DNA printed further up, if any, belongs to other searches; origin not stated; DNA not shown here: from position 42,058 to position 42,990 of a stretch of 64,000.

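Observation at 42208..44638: LexA-like repressor divergent from a SMODS/CD-NTase + 2TM SLATT-like + small HTH operon (minimal CBASS-like module)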

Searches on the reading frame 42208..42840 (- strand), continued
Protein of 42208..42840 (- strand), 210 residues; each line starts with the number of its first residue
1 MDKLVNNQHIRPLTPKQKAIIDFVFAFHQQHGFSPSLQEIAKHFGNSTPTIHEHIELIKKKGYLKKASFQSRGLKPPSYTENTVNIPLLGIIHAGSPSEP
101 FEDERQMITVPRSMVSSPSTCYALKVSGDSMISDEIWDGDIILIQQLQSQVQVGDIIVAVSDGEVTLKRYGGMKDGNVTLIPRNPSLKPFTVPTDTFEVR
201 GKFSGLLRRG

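Call 59: search_protein_families(library=pfam, alignment_id=A2, max_evalue=0.00001)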
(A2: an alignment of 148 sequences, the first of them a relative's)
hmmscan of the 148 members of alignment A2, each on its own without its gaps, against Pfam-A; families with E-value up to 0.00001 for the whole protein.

A. member 1, L032:7705-7932:- (75 aa): 1 family
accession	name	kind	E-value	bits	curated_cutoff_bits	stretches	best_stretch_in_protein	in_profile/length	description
PF09954.14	DUF2188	-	7.4e-27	93.7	22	1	4-63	1-62/62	Uncharacterized protein conserved in bacteria (DUF2188)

B. families by the number of members that match (of 148 scanned): 104 families (the first 25 are shown)
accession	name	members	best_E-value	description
PF04366.17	Ysc84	7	9.8e-33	Las17-binding protein actin regulator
PF11149.13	DUF2924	5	2e-46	Protein of unknown function (DUF2924)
PF00239.26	Resolvase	5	3.1e-41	Resolvase, N terminal domain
PF13408.12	Zn_ribbon_recom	5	6.4e-16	Recombinase zinc beta ribbon domain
PF07508.19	Recombinase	5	1.7e-15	Recombinase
PF00122.25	E1-E2_ATPase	3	1.7e-57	E1-E2 ATPase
PF00702.32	Hydrolase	3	2.8e-34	haloacid dehalogenase-like hydrolase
PF04542.20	Sigma70_r2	3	1.8e-20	Sigma-70 region 2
PF04545.22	Sigma70_r4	3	1.2e-16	Sigma-70, region 4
PF08281.18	Sigma70_r4_2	3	4.4e-14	Sigma-70, region 4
PF05136.18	Phage_portal_2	2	1.1e-58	Phage portal protein, lambda family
PF05876.18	GpA_ATPase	2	1.1e-46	Phage terminase large subunit gpA, ATPase domain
PF20454.4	GpA_nuclease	2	1.3e-42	Terminase large subunit gpA, endonuclease domain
PF03235.19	GmrSD_N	2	7.8e-34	GmrSD restriction endonuclease, N-terminal domain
PF00145.23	DNA_methylase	2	9.6e-32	C-5 cytosine-specific DNA methylase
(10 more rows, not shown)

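Call 63: search_protein_families(library=padloc, proteins=[L032:6490-7683:-, L032:4372-6237:-, L062:6986-7888:-, L062:6379-7008:-, L195:1183-1857:-, L195:1832-2746:-, L195:2749-3912:-, L196:6657-7616:-, L196:6055-6657:-, L027:4053-5027:-], max_evalue=0.00001)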
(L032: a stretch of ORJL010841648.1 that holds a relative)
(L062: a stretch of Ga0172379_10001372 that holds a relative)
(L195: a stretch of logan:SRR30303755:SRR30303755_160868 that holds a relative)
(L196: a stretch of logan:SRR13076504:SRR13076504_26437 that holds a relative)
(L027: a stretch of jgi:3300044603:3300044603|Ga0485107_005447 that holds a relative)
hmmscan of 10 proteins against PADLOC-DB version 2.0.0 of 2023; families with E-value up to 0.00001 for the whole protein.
L032:6490-7683:- (397 aa): 2 families
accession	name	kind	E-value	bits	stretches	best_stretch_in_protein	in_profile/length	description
PDLC00833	E1-E2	-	5.9e-06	23.9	1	2-28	170-196/222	E1-E2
PDLC00872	E2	-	9.3e-06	23.3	0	3-52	167-213/216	E2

L032:4372-6237:- (621 aa): 24 families
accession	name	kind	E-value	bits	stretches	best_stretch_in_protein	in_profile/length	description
PDLC04155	HEC-06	-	2.5e-39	133.2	1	7-557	3-525/562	-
PDLC04157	HEC-06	-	6.1e-36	122.1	2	7-280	5-276/558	-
PDLC04154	HEC-06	-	1.1e-33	114.7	2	171-262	176-270/569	-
PDLC02687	Orf5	-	2.8e-28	97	2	172-262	170-264/543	Orf5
PDLC02700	Orf5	-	2.6e-26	90.5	1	14-263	1-248/555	Orf5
PDLC02695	Orf5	-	3.2e-26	89.8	2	8-109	2-102/601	Orf5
PDLC02693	Orf5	-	1.3e-24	85.1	1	21-582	5-530/543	Orf5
PDLC02694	Orf5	-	1.7e-21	74.6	1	11-261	3-267/574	Orf5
PDLC02701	Orf5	-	5.2e-20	69.5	1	14-255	8-269/596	Orf5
PDLC02686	Orf5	-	1.2e-18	64.9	1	15-262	9-263/566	Orf5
PDLC02691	Orf5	-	9.9e-15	52.1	2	9-173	3-158/579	Orf5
PDLC02792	SspE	-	5.3e-14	49.5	1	10-111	7-117/771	SspE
PDLC02786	SspE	-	5.7e-14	49.4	1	18-122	17-123/766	SspE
PDLC02688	Orf5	-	4.6e-13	46.6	1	18-265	4-259/554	Orf5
PDLC04156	HEC-06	-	3.1e-11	40.5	1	23-255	19-262/562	-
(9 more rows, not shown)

L062:6986-7888:- (300 aa): 10 families
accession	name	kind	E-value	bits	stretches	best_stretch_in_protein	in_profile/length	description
PDLC00788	Cyclase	-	6e-111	368.7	1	1-300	1-297/297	oligonucleotide-cyclase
PDLC00801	Cyclase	-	1.1e-60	203.3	1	3-293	4-288/295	oligonucleotide-cyclase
PDLC00794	Cyclase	-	1.9e-46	156.7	1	25-292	28-288/297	oligonucleotide-cyclase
PDLC00789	Cyclase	-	1.5e-35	120.9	1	97-291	65-256/261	oligonucleotide-cyclase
PDLC00812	Cyclase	-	1.2e-30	104.4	1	11-242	54-287/352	oligonucleotide-cyclase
PDLC00807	Cyclase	-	7.2e-13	46.4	1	38-251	72-273/342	oligonucleotide-cyclase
PDLC00772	Cyclase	-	6.9e-12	43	1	38-249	87-294/375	oligonucleotide-cyclase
PDLC00810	Cyclase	-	2.2e-07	28.7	1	25-236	30-203/335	oligonucleotide-cyclase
PDLC00823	Cyclase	-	4e-07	27.9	1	35-249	34-206/285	oligonucleotide-cyclase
PDLC00776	Cyclase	-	5.3e-06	24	0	25-86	27-84/287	oligonucleotide-cyclase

L062:6379-7008:- (209 aa): 17 families
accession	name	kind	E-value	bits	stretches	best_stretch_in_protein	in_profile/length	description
PDLC00703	Effector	-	1e-83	278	1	10-203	1-196/204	2TM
PDLC00705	Effector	-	3.9e-51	171.8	1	10-204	1-201/203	2TM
PDLC00702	Effector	-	5.1e-48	161.2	1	18-203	3-196/211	2TM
PDLC00686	Effector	-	5.3e-44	148.3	1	10-203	3-207/209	2TM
PDLC00694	Effector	-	4.6e-34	115.7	1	29-203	11-190/208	2TM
PDLC00708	Effector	-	8.9e-30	101.6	1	64-201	59-190/191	2TM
PDLC00697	Effector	-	1.3e-26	91.4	2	108-201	110-203/207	2TM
PDLC00704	Effector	-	1.3e-24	84.9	1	20-192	7-192/207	2TM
PDLC00683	Effector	-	2.2e-24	84.2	1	21-204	5-181/185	2TM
PDLC00673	Effector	-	7.9e-20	69.1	1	62-190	45-181/214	2TM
PDLC00714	Effector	-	2.8e-17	60.9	1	23-203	10-193/200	2TM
PDLC00671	Effector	-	3.3e-12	44.7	1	24-194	17-209/223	2TM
PDLC00674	Effector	-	1.3e-09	35.9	1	105-191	122-212/246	2TM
PDLC00679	Effector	-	1.6e-09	35.9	1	24-191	12-199/218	2TM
PDLC00682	Effector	-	2.3e-08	32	1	27-194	19-204/218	2TM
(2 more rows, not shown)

L195:1183-1857:- (224 aa): 7 families
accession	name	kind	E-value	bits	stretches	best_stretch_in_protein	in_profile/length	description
PDLC00865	E2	-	3.9e-59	197.7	1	12-219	7-213/219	E2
PDLC00861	E2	-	5.4e-58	194.2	1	7-218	3-218/232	E2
PDLC00872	E2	-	2.6e-52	175.4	1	18-217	9-208/216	E2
PDLC00871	E2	-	8.9e-44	148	1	12-207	6-201/241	E2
PDLC00833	E1-E2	-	9.2e-37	124.7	1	13-203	7-199/222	E1-E2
PDLC00870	E2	-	3.3e-31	107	1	18-203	13-198/223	E2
PDLC00859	E2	-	4.4e-26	89.8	1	24-203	16-201/221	E2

L195:1832-2746:- (304 aa): 16 families
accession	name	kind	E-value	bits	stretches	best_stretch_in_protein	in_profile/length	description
PDLC00803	Cyclase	-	1e-68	229.8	1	1-265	1-252/253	oligonucleotide-cyclase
PDLC00823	Cyclase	-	9.9e-19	66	1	5-240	7-237/285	oligonucleotide-cyclase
PDLC00808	Cyclase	-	8.2e-13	46.3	1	45-210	53-232/325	oligonucleotide-cyclase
PDLC00776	Cyclase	-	2.2e-11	41.7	1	4-228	6-228/287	oligonucleotide-cyclase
PDLC00809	Cyclase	-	3.1e-10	38.1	1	10-243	11-251/295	oligonucleotide-cyclase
PDLC00780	Cyclase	-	1.6e-09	35.4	1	3-133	9-144/388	oligonucleotide-cyclase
PDLC00814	Cyclase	-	2e-09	35.2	1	6-197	8-207/295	oligonucleotide-cyclase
PDLC00818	Cyclase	-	1.1e-08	33.1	1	154-267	169-290/322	oligonucleotide-cyclase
PDLC00815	Cyclase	-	3.4e-08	31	1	3-136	12-148/393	oligonucleotide-cyclase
PDLC00796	Cyclase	-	4.2e-07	27.7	1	1-210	1-221/432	oligonucleotide-cyclase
PDLC00802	Cyclase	-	6.6e-07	26.8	1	154-254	198-299/332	oligonucleotide-cyclase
PDLC00769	Cyclase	-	8.5e-07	26.7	0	160-219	161-219/261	oligonucleotide-cyclase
PDLC00774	Cyclase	-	1.1e-06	26.1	1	11-240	12-244/316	oligonucleotide-cyclase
PDLC00805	Cyclase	-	2.7e-06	25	1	4-231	26-262/314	oligonucleotide-cyclase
PDLC00816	Cyclase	-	3.5e-06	24.1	1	5-132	16-147/542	oligonucleotide-cyclase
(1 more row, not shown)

L195:2749-3912:- (387 aa): 24 families
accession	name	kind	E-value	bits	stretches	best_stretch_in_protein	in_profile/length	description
PDLC00746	Effector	-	3.8e-144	478.5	1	5-387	7-388/389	Endonuclease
PDLC00739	Effector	-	3.2e-113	376.8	1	11-387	3-376/378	Endonuclease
PDLC01997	SAVED1--SAVED_HNH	-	1.2e-111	371.8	1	13-387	3-368/368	-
PDLC00749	Effector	-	1.3e-97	325.3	1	9-387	9-394/395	Endonuclease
PDLC00743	Effector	-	8.1e-75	250.3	1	23-380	10-378/384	Endonuclease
PDLC01998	SAVED1--SAVED_HNH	-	8.5e-55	184.4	1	20-386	118-489/506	-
PDLC00751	Effector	-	1.5e-51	174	1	8-387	123-512/530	Endonuclease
PDLC00747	Effector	-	1.3e-50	170.6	1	10-377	6-363/373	Endonuclease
PDLC00740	Effector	-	1.2e-48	163.9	1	23-386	23-383/391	Endonuclease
PDLC00742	Effector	-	3.9e-46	155.8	1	23-386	128-510/527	Endonuclease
PDLC00738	Effector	-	2.5e-36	123.5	1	15-376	146-509/529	Endonuclease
PDLC02000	Effector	-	2.1e-34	117.2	1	15-376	145-504/524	SAVED1--SAVED_HNH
PDLC01999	SAVED1--SAVED_HNH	-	3.1e-31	106.7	1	24-386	24-380/387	-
PDLC04772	PDC-M68A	-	1.6e-25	88.6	1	16-122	5-110/253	-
PDLC00754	Effector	-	1.2e-21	74.8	1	146-378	16-256/598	Peptidase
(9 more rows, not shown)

L196:6657-7616:- (319 aa): 12 families
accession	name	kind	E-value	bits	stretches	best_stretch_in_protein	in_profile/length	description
PDLC00788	Cyclase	-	1.6e-90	301.6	1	15-317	2-297/297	oligonucleotide-cyclase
PDLC00801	Cyclase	-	1.4e-53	180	1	17-278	5-253/295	oligonucleotide-cyclase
PDLC00794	Cyclase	-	5e-43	145.5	1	30-307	20-286/297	oligonucleotide-cyclase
PDLC00789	Cyclase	-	1.7e-33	114.2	1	104-311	63-259/261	oligonucleotide-cyclase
PDLC00812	Cyclase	-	6.2e-26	88.9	1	38-272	71-307/352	oligonucleotide-cyclase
PDLC00772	Cyclase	-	8.3e-15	52.6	1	42-275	81-309/375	oligonucleotide-cyclase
PDLC00784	Cyclase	-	2.9e-12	44.5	1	58-292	80-322/351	oligonucleotide-cyclase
PDLC00807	Cyclase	-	1.2e-11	42.3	1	42-256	66-264/342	oligonucleotide-cyclase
PDLC00822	Cyclase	-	3.7e-07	27.8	0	166-248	172-250/375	oligonucleotide-cyclase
PDLC00776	Cyclase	-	6.5e-07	27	0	40-104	33-94/287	oligonucleotide-cyclase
PDLC00809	Cyclase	-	9.3e-07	26.7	0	14-268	8-220/295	oligonucleotide-cyclase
PDLC00823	Cyclase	-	7.4e-06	23.8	0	175-256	128-201/285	oligonucleotide-cyclase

L196:6055-6657:- (200 aa): 16 families
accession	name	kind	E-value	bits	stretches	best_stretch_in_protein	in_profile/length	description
PDLC00703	Effector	-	2.2e-61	205.1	1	1-199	1-197/204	2TM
PDLC00705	Effector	-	3.5e-47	158.9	1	1-199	1-201/203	2TM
PDLC00702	Effector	-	2.1e-42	142.8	1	12-199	6-197/211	2TM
PDLC00686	Effector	-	2.3e-38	129.9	1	2-199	4-208/209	2TM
PDLC00697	Effector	-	3.3e-25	86.8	1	1-197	1-204/207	2TM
PDLC00708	Effector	-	8.5e-25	85.4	1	51-186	53-182/191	2TM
PDLC00694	Effector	-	9.6e-25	85.3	1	52-198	41-190/208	2TM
PDLC00683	Effector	-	3.5e-18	64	1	26-199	19-181/185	2TM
PDLC00704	Effector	-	2.4e-16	57.9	1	50-186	45-191/207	2TM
PDLC00673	Effector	-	1.8e-14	51.6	1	45-194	38-188/214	2TM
PDLC00714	Effector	-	1.3e-13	48.9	1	57-196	48-191/200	2TM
PDLC00669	Effector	-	2.5e-11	41.5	1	16-187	16-185/206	2TM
PDLC00671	Effector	-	3.6e-11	41.3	1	63-186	62-206/223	2TM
PDLC00682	Effector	-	3.1e-10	38.1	1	54-186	57-201/218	2TM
PDLC00674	Effector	-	1.2e-09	35.9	1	102-185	124-211/246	2TM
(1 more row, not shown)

L027:4053-5027:- (324 aa): 1 family
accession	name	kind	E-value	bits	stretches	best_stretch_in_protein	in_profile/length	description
PDLC02987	caspase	-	2.5e-20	71.1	1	4-183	5-158/453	-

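Call 78: search_protein_families(library=padloc, proteins=[L047:6240-6410:-, L047:5478-6137:-, L047:4505-4972:-, L047:3890-4294:-, L047:3257-3862:-, L071:6978-7910:-, L071:6489-6887:-, L071:5058-6095:-, L071:4253-5014:-, L065:1156-1647:+], max_evalue=0.001)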
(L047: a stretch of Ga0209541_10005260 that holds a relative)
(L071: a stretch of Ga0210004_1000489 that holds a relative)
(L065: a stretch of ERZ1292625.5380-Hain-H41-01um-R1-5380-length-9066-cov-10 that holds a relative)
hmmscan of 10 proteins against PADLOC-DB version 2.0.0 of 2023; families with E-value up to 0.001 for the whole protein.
L047:6240-6410:- (56 aa): 0 families

L047:5478-6137:- (219 aa): 2 families
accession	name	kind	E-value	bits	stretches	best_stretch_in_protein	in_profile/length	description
PDLC01154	NYN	-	1.4e-08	32.5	1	134-201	232-299/310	"LabA-like protein, NYN family nuclease"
PDLC04163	HEC-09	-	2.7e-06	25.2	1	60-195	36-172/203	-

L047:4505-4972:- (155 aa): 1 family
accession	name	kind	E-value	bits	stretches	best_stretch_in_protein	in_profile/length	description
PDLC02373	dCTPase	-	0.00011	19.2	0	72-98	438-464/630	-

L047:3890-4294:- (134 aa): 0 families

L047:3257-3862:- (201 aa): 0 families

L071:6978-7910:- (310 aa): 0 families

L071:6489-6887:- (132 aa): 0 families

L071:5058-6095:- (345 aa): 1 family
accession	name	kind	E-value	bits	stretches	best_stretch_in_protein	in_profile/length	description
PDLC02903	pVip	-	0.00032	18.2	1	81-225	9-143/257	Viperins not associated with kinases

L071:4253-5014:- (253 aa): 0 families

L065:1156-1647:+ (163 aa): 0 families
